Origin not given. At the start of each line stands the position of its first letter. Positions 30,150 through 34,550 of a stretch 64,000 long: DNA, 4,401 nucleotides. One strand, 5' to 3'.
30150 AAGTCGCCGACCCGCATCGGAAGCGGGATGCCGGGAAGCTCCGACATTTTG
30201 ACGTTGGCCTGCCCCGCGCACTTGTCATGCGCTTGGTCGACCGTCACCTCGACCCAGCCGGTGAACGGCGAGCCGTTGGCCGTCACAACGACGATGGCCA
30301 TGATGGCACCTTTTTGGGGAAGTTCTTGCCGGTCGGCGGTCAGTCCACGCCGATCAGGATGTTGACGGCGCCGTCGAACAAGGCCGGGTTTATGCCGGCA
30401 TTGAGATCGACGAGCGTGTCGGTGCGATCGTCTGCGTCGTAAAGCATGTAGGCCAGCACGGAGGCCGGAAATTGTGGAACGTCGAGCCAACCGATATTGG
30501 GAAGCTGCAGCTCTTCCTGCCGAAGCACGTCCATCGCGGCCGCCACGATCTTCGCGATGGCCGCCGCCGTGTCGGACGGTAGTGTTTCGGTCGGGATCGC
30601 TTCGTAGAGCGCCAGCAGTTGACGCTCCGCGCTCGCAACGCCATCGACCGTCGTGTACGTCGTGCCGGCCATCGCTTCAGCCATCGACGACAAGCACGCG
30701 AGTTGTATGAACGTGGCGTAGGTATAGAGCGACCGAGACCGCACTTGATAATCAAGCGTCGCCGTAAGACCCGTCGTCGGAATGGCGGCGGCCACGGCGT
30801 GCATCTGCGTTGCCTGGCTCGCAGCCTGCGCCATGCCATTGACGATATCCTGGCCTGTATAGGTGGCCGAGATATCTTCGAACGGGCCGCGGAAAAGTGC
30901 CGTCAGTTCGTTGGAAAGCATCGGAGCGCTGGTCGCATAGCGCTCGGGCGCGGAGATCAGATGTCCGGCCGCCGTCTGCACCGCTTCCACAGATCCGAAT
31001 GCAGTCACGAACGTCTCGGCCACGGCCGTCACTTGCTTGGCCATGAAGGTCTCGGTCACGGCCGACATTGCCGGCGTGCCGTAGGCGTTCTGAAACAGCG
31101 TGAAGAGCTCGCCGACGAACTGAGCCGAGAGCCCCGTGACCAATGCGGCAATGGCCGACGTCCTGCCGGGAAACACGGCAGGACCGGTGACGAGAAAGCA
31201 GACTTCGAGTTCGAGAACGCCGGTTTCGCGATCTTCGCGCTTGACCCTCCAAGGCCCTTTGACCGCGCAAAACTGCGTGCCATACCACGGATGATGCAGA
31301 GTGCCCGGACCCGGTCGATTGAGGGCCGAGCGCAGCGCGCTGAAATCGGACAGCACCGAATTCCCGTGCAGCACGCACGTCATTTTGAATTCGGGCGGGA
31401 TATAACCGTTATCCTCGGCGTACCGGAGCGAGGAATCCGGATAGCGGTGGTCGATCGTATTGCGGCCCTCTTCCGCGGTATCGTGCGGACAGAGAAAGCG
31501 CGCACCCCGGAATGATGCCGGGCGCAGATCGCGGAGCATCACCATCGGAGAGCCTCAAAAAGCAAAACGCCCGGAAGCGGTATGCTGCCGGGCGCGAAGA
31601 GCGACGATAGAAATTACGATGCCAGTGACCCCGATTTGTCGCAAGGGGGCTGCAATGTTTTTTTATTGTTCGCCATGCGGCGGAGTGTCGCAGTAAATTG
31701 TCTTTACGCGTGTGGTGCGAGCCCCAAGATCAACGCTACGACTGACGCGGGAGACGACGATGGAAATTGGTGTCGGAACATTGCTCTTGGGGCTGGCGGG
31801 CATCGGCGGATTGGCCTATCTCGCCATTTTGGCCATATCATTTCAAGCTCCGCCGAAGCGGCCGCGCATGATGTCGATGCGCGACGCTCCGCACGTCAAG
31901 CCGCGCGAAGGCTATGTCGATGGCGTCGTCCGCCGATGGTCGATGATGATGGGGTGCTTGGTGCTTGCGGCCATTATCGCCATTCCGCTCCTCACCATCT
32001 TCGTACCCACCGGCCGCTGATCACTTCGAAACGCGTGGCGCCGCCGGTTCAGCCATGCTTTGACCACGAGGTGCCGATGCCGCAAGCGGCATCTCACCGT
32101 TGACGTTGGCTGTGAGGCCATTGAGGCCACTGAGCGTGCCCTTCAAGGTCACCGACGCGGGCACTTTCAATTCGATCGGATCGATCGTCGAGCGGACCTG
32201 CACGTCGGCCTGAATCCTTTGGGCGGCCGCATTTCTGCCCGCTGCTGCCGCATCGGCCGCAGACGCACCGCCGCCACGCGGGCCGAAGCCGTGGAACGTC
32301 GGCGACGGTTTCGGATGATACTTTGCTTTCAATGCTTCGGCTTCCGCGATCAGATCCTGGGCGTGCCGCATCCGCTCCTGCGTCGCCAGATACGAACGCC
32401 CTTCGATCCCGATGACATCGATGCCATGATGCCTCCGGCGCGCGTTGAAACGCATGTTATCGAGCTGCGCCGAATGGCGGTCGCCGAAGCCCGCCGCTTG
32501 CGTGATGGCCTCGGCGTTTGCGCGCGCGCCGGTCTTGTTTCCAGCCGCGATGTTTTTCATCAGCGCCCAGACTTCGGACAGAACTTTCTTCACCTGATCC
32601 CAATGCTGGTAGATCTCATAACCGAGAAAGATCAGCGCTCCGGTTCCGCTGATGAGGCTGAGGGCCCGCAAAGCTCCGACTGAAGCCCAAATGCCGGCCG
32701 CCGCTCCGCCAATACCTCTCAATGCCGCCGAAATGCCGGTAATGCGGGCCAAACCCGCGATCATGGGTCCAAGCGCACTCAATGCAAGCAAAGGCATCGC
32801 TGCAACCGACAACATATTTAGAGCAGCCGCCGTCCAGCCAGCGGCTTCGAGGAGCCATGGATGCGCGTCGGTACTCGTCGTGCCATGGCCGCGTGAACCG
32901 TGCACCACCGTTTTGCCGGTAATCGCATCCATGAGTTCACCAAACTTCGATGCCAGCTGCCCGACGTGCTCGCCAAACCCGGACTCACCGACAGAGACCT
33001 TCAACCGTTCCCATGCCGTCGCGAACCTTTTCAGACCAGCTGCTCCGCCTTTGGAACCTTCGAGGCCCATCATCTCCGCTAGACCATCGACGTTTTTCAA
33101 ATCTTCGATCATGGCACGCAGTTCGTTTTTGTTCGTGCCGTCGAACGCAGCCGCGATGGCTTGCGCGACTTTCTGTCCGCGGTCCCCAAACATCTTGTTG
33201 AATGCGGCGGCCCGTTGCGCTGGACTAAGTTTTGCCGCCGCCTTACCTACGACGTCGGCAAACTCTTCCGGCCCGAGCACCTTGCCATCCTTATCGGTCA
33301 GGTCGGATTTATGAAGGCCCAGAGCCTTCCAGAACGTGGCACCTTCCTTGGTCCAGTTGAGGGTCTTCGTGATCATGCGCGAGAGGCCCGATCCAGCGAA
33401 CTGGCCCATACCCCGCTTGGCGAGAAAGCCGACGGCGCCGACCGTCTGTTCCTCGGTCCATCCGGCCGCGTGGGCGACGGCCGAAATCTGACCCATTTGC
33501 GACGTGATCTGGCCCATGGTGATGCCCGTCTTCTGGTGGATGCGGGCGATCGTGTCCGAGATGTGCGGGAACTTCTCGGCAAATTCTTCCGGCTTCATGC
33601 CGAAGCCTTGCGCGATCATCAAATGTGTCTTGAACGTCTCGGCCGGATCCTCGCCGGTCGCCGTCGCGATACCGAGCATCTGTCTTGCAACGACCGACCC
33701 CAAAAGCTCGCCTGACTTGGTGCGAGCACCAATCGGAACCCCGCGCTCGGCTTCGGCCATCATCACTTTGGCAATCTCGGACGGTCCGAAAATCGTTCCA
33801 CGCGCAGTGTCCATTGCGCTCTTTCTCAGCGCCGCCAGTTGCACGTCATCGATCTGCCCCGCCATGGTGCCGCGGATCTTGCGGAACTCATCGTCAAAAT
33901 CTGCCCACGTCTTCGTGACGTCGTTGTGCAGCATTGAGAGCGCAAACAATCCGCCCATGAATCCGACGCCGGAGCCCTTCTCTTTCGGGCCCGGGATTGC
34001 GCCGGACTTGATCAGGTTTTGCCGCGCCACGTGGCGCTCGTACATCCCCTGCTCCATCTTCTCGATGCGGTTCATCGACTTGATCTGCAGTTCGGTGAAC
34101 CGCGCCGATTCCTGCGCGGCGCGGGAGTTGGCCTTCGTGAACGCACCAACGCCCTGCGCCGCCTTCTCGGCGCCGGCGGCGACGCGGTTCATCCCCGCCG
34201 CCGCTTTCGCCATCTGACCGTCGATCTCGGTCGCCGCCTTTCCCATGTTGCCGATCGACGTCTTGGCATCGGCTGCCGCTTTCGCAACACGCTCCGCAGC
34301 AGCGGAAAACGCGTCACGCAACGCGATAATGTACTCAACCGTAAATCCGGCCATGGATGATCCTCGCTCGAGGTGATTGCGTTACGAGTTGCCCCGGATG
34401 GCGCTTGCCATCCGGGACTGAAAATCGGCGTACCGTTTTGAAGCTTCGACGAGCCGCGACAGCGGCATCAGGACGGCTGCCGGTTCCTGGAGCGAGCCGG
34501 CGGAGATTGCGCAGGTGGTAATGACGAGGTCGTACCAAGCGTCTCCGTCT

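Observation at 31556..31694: Copy 1 of the 95-bp element lies mid-tail-operon, just before a terminator that precedes essential baseplate genes; the repeats bracket the head and tail-shaft block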

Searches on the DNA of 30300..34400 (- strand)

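Call 12: search_dna_similar(query=window:30300-34400:-, collection=phages, mode=distant, max_rows=15)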
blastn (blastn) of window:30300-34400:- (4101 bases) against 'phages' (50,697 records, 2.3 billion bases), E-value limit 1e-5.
No match.
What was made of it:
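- Tried and rejected: None was found (call 12).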

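Call 106: search_rna_families(source=window, start=31480, end=31800, threshold=evalue, max_evalue=1)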
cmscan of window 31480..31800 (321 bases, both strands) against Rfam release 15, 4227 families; matches with E-value up to 1: 0.
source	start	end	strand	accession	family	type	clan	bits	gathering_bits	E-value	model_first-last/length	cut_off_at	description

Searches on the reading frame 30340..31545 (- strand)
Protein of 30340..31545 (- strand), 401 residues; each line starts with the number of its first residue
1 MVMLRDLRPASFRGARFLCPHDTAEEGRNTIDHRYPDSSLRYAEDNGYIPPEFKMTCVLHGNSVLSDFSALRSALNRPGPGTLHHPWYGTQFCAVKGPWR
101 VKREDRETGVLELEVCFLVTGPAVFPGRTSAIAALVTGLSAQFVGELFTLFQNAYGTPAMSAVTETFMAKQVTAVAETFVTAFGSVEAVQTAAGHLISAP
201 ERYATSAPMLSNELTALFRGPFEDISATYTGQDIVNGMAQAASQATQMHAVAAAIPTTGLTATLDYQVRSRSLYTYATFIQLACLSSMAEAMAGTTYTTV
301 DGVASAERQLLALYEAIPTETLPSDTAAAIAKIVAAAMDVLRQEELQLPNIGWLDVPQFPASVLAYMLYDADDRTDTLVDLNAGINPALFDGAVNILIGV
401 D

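Call 13: search_protein_families(library=phrogs, proteins=[window:30340-31545:-], max_evalue=0.01)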
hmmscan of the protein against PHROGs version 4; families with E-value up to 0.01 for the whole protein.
window:30340-31545:- (401 aa): 3 families
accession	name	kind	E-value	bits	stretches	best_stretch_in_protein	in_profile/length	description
phrog_184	-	tail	3.1e-46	159.4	1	5-388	7-398/411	baseplate hub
phrog_16855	-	tail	9.2e-21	75.4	1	6-129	7-130/158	Gpu-like tail protein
phrog_20901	-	unknown function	9.8e-09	35.9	1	11-196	27-215/259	-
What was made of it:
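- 30340..31545 (-): Mu gp43-like DNA-circulation / baseplate-hub gene. SD GAGG lies at 31553-31556. phrog_184 at 3e-46 (call 13).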

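Call 16: find_related_loci(query=window:30340-31545:-, collection=genome_contigs, flank=10000)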
Query window:30340-31545:- (401 aa) in genome_contigs; peptide patterns used: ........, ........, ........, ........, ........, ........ (x = any residue, [..] = any of these).
73 stretches matched a pattern, but none encodes a relative of the query by tblastn (E <= 1e-3).

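Call 17: find_homologous_proteins(query=window:30340-31545:-, max_evalue=1e-10)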
Query window:30340-31545:- (401 aa): 38 proteins with E <= 1e-10 among 8000 candidates.
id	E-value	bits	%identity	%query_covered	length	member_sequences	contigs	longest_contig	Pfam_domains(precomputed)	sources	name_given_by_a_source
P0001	2.9e-262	888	100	100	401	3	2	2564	PF07157.18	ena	-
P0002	3.5e-234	795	88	100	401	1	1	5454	PF07157.18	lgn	-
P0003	1.1e-188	645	72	100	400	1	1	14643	PF07157.18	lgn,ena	-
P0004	2.1e-151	523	61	100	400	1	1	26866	PF07157.18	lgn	-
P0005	6.4e-136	472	55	99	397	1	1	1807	PF07157.18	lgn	-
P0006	1.1e-126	441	53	99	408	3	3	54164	PF07157.18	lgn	-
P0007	2.5e-126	440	53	99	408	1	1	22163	PF07157.18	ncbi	-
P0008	1.5e-118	415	53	99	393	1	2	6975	PF07157.18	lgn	-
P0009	4.3e-112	393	46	100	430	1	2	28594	PF07157.18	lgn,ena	-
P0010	6.0e-106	373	47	100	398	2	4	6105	PF07157.18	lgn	-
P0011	9.9e-104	366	47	99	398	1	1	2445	PF07157.18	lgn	-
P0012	5.2e-103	363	48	100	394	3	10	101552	PF07157.18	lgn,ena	-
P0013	2.8e-102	361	47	100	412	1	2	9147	PF07157.18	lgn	-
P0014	2.5e-100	355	46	100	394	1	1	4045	PF07157.18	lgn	-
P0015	6.3e-93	330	45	91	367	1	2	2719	PF07157.18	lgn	-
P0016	2.2e-92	329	44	99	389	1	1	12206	PF07157.18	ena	-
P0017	5.5e-91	324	44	98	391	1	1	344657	PF07157.18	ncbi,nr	ncbi:MAG: DNA circularization N-terminal domain-containing protein [Hyphomicrobium sp.]|nr:DNA circu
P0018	1.3e-90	323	44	99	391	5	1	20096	PF07157.18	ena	-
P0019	1.5e-84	303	42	98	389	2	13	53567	PF07157.18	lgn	-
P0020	1.1e-83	300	46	99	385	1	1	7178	PF07157.18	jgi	jgi:prophage DNA circulation protein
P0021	3.9e-81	292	42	100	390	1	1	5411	PF07157.18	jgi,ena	jgi:prophage DNA circulation protein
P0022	3.3e-80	288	42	100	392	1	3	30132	PF07157.18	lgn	-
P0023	1.6e-79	286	40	100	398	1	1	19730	PF07157.18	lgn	-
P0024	3.6e-79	285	42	99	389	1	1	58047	PF07157.18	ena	-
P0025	1.2e-78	283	41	99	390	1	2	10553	PF07157.18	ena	-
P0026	3.0e-78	282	41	100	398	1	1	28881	PF07157.18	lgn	-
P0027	2.0e-76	276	40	98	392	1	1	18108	PF07157.18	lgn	-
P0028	1.3e-75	273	39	99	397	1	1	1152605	PF07157.18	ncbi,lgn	ncbi:MAG: DNA circularization N-terminal domain-containing protein [Filomicrobium sp.]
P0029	2.0e-75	273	38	98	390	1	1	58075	PF07157.18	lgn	-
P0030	8.2e-75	271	37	99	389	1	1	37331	PF07157.18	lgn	-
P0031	1.5e-71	260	38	99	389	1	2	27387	PF07157.18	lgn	-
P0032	2.1e-58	217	36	99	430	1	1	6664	PF07157.18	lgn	-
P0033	4.9e-58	215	36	99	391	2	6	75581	PF07157.18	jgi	jgi:prophage DNA circulation protein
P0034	1.4e-56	211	45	61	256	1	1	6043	PF07157.18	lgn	-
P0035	1.1e-15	76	37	29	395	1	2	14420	PF07157.18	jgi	-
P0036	5.3e-15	74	38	29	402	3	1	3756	PF07157.18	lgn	-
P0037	4.4e-14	71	38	32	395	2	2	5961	PF07157.18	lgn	-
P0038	4.6e-12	64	34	33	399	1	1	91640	PF07157.18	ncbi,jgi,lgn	-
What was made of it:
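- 30340..31545 (-): PF07157 is present in all homologues (call 17).
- Closest known: Lambdoid late promoter PR' with its qut site and terminator tR', acted on by Q. Different: The host is apparently an alphaproteobacterium, judged only from the names of distant gp43 homologues (call 17).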

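Call 18: find_encoding_contigs(protein=P0002, flank=10000, max_places=3)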
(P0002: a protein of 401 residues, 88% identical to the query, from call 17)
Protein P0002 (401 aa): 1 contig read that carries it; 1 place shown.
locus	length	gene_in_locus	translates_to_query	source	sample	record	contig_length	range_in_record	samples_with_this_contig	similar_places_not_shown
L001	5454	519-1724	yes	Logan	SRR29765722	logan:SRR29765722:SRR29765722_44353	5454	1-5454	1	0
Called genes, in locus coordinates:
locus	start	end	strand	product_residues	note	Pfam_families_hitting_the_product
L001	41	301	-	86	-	-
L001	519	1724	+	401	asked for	PF07157:DNA_circ_N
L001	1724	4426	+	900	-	PF18796:LPD1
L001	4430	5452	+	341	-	?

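Call 19: find_encoding_contigs(protein=P0003, flank=10000, max_places=3)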
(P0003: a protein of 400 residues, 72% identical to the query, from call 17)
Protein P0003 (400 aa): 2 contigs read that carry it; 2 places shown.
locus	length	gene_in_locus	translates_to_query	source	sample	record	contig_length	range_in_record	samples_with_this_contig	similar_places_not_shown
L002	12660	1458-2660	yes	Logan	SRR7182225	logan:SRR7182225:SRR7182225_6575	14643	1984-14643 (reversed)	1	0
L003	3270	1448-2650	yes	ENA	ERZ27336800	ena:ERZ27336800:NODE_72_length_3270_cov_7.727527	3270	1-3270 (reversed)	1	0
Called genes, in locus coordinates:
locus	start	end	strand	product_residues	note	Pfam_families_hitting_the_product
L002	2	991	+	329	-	?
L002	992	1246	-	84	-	-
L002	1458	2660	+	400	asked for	PF07157:DNA_circ_N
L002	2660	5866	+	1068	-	PF18796:LPD1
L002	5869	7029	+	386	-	PF21683:GpP-like_1st, PF21929:GpP_4th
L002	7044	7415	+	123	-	-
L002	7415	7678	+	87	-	PF05488:PAAR_motif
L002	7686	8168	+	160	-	PF07409:GP46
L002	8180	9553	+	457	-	-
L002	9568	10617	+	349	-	PF10076:Phage_Mu_Gp48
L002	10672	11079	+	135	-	-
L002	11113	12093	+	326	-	-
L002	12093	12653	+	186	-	PF14301:DUF4376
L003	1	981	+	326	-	?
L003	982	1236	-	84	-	-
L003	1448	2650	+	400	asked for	PF07157:DNA_circ_N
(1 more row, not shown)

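Call 20: find_encoding_contigs(protein=P0004, flank=10000, max_places=3)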
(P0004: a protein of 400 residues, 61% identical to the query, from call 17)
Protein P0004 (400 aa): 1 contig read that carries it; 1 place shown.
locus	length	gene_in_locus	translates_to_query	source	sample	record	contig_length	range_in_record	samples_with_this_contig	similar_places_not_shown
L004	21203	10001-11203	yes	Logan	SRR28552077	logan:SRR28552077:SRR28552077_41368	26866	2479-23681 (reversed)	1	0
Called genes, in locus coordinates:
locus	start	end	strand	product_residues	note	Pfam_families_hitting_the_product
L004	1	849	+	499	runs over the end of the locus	-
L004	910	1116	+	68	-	-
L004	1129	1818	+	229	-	-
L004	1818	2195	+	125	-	PF05521:Phage_HCP (weak)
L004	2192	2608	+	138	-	-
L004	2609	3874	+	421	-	-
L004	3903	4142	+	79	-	-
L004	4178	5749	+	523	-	-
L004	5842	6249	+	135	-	-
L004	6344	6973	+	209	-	-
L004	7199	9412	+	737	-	PF10145:PhageMin_Tail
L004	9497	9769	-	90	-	-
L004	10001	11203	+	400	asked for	PF07157:DNA_circ_N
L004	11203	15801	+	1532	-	PF18796:LPD1, PF05175:MTS (faint)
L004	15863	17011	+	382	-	PF21683:GpP-like_1st, PF21929:GpP_4th (weak)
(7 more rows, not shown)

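Call 28: find_related_loci(query=A3, collection=viral_contigs, flank=10000)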
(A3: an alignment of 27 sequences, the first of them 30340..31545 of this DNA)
Query A3 (401 aa) in viral_contigs; peptide patterns used: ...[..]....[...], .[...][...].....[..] (x = any residue, [..] = any of these).
597 stretches matched a pattern (row limit reached: there are more); 547 encode a relative of the query (tblastn E <= 1e-3); the best 80 are kept; 80 distinct loci.
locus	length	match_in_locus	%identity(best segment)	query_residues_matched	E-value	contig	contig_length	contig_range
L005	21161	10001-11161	38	2-398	2e-72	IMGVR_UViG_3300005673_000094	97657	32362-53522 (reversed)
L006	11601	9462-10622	38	2-398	2e-72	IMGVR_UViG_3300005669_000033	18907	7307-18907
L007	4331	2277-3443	38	2-398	2e-70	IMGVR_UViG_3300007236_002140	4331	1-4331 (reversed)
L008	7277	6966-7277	61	2-106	1e-35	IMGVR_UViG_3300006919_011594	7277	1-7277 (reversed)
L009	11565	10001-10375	39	10-134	7e-23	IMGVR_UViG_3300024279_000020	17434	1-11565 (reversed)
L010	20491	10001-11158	26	11-398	3e-22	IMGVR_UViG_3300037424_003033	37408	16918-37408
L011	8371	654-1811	26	11-398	3e-22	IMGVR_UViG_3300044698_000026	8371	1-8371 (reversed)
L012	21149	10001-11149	24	6-392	9e-22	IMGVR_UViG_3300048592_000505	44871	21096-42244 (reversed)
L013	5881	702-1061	38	7-126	2e-20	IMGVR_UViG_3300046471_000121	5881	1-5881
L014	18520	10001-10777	28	7-282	3e-20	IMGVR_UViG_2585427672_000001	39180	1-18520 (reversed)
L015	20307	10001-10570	32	7-197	5e-20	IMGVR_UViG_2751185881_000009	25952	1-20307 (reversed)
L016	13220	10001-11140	23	6-389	4e-20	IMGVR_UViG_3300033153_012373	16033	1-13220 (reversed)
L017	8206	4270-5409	23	6-389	4e-20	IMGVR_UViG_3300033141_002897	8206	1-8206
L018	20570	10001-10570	32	7-197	4e-20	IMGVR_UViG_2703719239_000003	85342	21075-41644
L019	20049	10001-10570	32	7-197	5e-20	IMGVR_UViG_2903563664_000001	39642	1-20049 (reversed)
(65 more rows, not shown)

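Call 33: find_encoding_contigs(protein=P0006, flank=10000, max_places=2)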
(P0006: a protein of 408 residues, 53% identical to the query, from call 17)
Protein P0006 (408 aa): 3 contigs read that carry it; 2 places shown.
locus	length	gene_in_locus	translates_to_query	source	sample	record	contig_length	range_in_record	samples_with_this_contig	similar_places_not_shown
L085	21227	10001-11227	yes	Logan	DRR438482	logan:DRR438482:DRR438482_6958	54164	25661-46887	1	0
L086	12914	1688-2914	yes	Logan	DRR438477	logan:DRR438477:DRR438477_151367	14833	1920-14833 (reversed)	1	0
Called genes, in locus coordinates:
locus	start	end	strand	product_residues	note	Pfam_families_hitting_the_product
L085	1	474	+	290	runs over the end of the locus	-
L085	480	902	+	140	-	-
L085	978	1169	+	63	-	-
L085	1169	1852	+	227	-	-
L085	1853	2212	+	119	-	PF05521:Phage_HCP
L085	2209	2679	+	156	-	-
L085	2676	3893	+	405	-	-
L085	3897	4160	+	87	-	-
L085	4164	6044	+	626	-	-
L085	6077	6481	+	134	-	-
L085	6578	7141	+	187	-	-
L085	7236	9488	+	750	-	PF10145:PhageMin_Tail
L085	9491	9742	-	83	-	-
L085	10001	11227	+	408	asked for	PF07157:DNA_circ_N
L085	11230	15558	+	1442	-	PF18796:LPD1, PF05175:MTS (faint)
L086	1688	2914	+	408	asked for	PF07157:DNA_circ_N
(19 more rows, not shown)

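Call 34: find_encoding_contigs(protein=P0007, flank=10000, max_places=2)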
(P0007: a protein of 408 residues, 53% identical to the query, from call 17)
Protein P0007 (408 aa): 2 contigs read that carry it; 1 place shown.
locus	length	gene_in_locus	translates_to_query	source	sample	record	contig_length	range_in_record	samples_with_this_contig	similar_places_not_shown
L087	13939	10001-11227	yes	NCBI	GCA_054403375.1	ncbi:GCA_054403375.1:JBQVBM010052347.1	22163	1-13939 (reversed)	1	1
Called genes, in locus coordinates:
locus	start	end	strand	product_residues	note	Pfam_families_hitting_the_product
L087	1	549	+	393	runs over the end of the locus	-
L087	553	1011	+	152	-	-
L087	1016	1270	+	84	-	-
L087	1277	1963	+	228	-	-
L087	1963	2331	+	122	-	PF05521:Phage_HCP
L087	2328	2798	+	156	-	-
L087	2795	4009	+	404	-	-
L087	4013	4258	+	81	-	-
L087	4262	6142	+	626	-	-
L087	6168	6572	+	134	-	-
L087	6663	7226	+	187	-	-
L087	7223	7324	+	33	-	-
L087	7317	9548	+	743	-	PF10145:PhageMin_Tail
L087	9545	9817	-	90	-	-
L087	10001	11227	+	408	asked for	PF07157:DNA_circ_N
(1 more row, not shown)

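Call 35: find_encoding_contigs(protein=P0009, flank=10000, max_places=2)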
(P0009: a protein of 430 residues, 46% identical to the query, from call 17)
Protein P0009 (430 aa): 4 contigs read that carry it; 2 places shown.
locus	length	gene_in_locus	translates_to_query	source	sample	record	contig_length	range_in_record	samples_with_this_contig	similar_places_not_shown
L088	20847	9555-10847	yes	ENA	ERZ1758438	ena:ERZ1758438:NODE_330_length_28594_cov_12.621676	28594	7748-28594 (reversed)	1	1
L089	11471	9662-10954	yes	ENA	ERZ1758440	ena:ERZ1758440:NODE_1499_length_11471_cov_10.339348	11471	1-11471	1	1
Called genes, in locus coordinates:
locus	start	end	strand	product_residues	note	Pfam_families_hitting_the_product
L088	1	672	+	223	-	?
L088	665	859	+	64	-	-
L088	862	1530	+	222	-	-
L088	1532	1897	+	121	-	PF05521:Phage_HCP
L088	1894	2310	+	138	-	-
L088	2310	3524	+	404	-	-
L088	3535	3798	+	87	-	-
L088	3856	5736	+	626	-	-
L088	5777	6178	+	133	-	-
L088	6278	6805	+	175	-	-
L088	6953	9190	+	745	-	-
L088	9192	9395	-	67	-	-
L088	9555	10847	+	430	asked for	PF07157:DNA_circ_N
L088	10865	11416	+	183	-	-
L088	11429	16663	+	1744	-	PF18796:LPD1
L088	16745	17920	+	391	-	PF21683:GpP-like_1st, PF21929:GpP_4th (weak)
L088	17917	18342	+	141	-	-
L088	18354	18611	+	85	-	PF05488:PAAR_motif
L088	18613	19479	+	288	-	-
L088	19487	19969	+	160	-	PF07409:GP46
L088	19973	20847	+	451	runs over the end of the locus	-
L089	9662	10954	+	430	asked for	PF07157:DNA_circ_N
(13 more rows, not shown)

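Call 68: find_encoding_contigs(protein=P0001, flank=10000, max_places=4)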
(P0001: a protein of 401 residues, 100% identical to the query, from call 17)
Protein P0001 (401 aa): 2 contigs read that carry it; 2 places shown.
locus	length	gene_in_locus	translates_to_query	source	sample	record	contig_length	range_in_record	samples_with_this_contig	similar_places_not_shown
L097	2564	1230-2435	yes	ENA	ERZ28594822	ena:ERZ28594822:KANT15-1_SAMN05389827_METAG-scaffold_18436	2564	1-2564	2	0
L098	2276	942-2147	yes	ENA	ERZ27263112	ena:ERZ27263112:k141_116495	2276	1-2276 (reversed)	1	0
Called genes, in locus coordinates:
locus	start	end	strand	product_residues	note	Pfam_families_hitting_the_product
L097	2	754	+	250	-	?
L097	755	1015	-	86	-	-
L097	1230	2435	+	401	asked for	PF07157:DNA_circ_N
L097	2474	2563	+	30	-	?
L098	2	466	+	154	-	?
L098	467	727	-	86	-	-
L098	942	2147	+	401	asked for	PF07157:DNA_circ_N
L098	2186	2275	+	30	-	?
